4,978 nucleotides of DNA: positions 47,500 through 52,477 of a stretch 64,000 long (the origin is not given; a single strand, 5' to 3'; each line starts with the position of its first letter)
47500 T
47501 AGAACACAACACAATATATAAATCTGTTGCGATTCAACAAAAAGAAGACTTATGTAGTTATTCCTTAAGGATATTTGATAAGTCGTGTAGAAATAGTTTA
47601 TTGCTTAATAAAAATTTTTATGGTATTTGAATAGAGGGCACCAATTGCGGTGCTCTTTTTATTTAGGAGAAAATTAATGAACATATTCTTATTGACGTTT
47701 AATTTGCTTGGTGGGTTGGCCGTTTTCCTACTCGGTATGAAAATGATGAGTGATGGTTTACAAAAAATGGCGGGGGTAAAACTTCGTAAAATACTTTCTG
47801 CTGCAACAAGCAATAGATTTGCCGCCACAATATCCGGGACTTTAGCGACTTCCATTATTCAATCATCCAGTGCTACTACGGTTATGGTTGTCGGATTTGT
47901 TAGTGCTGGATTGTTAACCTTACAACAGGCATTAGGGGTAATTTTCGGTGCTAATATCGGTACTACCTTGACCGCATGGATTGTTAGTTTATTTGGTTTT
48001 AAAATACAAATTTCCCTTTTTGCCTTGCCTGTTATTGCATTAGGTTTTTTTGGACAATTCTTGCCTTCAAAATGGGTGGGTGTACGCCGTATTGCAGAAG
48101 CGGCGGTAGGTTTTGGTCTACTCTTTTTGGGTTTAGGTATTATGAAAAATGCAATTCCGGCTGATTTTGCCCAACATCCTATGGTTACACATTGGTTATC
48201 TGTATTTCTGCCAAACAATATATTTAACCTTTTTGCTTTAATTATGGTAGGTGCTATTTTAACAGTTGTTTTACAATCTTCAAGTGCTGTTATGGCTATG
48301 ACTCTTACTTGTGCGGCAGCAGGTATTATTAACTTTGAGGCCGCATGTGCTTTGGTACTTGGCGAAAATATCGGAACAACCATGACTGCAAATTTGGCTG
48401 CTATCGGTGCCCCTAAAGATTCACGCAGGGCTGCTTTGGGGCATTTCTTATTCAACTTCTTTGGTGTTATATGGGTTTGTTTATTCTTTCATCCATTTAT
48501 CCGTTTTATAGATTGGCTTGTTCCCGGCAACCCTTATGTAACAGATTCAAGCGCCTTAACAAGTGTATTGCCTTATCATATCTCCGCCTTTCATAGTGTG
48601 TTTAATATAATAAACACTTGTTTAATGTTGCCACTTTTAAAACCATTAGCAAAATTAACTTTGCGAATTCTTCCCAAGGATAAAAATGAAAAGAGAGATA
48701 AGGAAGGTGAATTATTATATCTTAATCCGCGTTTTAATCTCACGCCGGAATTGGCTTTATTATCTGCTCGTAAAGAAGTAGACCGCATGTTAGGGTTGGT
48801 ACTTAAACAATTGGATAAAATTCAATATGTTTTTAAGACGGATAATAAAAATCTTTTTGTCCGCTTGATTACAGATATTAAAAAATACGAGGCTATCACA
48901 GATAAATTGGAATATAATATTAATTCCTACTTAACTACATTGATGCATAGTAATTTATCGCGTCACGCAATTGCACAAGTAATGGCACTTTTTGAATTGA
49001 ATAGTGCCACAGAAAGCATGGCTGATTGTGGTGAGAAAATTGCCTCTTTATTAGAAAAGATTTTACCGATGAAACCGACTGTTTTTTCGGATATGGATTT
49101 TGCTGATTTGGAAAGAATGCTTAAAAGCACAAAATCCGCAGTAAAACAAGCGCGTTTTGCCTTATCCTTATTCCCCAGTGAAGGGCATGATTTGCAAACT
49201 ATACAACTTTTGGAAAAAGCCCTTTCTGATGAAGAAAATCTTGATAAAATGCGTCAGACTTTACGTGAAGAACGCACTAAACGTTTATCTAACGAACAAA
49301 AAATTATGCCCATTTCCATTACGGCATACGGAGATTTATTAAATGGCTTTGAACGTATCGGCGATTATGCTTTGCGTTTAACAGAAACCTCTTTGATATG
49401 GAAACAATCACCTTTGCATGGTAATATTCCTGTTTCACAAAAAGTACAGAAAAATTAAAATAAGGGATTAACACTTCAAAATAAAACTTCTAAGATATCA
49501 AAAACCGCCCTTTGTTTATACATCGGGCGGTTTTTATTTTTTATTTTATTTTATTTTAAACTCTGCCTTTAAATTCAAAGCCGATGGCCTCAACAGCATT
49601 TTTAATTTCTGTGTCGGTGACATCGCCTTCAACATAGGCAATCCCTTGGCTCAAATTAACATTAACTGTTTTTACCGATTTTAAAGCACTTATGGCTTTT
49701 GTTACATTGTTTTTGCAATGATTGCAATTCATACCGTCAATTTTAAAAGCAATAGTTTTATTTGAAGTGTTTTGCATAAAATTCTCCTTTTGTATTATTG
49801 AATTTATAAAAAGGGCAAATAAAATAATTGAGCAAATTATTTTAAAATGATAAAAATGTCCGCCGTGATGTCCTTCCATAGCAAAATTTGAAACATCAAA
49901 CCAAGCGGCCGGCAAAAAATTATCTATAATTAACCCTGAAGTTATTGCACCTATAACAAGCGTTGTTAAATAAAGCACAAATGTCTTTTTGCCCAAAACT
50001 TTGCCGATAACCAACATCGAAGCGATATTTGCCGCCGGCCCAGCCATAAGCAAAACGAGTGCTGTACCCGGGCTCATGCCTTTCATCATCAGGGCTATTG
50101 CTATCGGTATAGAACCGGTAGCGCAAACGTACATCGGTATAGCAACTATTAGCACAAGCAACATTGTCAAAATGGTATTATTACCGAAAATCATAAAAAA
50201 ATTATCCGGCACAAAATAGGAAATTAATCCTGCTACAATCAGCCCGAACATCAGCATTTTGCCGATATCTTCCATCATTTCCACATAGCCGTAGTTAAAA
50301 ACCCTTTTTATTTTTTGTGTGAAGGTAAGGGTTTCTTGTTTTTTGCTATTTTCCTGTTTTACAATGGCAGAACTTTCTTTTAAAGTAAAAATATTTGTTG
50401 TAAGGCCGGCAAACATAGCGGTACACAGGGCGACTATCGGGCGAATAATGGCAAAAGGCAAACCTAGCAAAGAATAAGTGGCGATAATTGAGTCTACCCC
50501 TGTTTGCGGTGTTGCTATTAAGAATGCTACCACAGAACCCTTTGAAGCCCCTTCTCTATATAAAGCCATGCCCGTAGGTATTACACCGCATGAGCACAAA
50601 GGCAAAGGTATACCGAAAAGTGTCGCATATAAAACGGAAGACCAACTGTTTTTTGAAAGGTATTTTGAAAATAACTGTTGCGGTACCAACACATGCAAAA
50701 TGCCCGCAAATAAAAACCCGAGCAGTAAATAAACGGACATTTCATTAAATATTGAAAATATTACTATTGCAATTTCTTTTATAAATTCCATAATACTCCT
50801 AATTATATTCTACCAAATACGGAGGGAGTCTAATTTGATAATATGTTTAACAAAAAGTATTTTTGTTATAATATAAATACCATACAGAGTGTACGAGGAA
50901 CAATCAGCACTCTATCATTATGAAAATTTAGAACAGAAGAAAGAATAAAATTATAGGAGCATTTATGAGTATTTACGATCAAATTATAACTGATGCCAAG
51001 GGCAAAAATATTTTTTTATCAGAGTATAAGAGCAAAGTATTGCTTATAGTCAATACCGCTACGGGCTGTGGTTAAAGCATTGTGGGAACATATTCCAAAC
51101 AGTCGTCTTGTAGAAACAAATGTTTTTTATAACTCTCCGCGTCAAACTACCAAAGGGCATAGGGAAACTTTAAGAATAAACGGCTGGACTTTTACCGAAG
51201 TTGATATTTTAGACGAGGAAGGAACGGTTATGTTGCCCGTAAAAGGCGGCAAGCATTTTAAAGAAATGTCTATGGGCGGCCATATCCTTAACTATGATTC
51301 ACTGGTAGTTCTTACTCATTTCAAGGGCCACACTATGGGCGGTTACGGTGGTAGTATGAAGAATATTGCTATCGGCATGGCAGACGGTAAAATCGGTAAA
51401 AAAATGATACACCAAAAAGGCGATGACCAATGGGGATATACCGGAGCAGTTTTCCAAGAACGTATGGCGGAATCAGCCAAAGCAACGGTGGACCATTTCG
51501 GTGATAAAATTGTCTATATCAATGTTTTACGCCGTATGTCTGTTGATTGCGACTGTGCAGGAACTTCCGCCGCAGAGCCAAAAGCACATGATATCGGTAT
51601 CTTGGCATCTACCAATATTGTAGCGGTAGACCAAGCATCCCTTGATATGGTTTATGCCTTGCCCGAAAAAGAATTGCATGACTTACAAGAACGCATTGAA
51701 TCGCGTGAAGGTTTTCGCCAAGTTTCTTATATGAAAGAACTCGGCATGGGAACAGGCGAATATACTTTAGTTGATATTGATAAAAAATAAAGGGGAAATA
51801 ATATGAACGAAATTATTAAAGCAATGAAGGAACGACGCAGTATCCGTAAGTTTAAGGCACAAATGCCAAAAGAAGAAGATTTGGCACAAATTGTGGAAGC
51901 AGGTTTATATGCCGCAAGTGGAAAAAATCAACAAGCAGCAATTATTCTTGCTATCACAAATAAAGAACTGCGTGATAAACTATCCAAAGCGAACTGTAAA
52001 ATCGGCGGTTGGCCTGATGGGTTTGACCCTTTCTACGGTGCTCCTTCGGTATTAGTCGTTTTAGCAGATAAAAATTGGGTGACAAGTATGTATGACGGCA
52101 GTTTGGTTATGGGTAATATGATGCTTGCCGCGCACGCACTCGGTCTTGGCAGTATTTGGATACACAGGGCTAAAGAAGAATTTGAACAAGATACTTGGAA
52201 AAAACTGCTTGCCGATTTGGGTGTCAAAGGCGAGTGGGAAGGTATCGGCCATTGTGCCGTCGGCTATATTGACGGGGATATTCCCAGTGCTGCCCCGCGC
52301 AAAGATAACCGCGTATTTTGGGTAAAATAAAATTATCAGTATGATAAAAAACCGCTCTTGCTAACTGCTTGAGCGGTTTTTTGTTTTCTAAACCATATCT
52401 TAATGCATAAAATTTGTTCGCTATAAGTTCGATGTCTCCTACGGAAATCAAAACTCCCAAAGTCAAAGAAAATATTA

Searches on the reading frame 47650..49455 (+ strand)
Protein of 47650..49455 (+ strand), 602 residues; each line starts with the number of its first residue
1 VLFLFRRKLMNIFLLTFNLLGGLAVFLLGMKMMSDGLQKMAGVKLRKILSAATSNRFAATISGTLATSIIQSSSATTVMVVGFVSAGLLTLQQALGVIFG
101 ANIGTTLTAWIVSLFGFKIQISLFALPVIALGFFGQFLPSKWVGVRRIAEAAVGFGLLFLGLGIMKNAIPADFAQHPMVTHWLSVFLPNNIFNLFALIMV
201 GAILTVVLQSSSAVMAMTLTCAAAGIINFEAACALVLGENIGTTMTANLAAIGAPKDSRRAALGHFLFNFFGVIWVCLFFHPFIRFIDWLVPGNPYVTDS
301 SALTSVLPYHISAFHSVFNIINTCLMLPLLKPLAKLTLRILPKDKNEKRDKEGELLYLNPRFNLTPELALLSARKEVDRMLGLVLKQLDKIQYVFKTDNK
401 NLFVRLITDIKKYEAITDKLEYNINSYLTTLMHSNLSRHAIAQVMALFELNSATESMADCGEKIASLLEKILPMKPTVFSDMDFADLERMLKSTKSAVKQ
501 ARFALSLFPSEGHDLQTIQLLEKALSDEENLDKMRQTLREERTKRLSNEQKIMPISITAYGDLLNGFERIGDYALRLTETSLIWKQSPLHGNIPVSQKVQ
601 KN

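Call 42: search_protein_families(library=pfam, proteins=[window:47650-49455:+], max_evalue=0.001)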
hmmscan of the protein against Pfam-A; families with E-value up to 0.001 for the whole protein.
window:47650-49455:+ (602 aa): 2 families
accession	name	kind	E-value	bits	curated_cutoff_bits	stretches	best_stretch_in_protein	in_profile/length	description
PF02690.20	Na_Pi_cotrans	-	4.3e-60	202.1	29.1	2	26-166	2-136/137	Na+/Pi-cotransporter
PF01895.24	PhoU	-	1.4e-12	48.2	23.5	1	377-466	1-87/89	PhoU domain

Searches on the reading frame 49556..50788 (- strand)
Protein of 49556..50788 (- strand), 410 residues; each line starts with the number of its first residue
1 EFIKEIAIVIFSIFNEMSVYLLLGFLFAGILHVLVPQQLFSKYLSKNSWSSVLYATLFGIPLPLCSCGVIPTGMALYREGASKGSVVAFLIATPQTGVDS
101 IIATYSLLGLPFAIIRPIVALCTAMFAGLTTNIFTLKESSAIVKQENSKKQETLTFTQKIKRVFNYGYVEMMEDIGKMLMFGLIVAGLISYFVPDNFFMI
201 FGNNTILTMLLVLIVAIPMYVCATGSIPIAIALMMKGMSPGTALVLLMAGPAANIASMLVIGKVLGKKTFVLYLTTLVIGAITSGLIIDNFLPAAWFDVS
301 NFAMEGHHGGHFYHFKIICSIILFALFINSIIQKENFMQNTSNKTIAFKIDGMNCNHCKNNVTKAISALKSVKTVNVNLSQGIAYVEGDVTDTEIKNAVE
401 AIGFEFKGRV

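Call 42: search_protein_families(library=pfam, proteins=[window:49556-50788:-], max_evalue=0.001)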
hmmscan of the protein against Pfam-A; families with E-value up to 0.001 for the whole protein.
window:49556-50788:- (410 aa): 2 families
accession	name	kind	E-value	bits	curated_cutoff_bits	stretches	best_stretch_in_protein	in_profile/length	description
PF03773.19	ArsP_1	-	2.4e-48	165.3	32.3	1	8-288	7-292/294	Predicted permease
PF00403.32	HMA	-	3.7e-15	56.5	24.8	1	348-405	2-62/62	Heavy-metal-associated domain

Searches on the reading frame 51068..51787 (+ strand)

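Call 42: search_protein_families(library=pfam, proteins=[window:51068-51787:+], max_evalue=0.001)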
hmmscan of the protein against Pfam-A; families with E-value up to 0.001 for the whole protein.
window:51068-51787:+ (240 aa): 1 family
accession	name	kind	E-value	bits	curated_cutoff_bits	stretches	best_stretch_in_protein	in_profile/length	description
PF04015.17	DUF362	-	2.3e-36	126.2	24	1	19-193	44-200/200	Domain of unknown function (DUF362)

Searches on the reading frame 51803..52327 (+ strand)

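Call 42: search_protein_families(library=pfam, proteins=[window:51803-52327:+], max_evalue=0.001)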
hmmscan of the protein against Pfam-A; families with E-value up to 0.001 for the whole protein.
window:51803-52327:+ (175 aa): 2 families
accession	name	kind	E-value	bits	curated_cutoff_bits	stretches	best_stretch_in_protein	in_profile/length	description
PF00881.29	Nitroreductase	-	1.6e-23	84.2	23.5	2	9-63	2-56/167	Nitroreductase family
PF14512.11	TM1586_NiRdase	-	3.7e-06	27.2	27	1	3-126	1-111/215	Putative TM nitroreductase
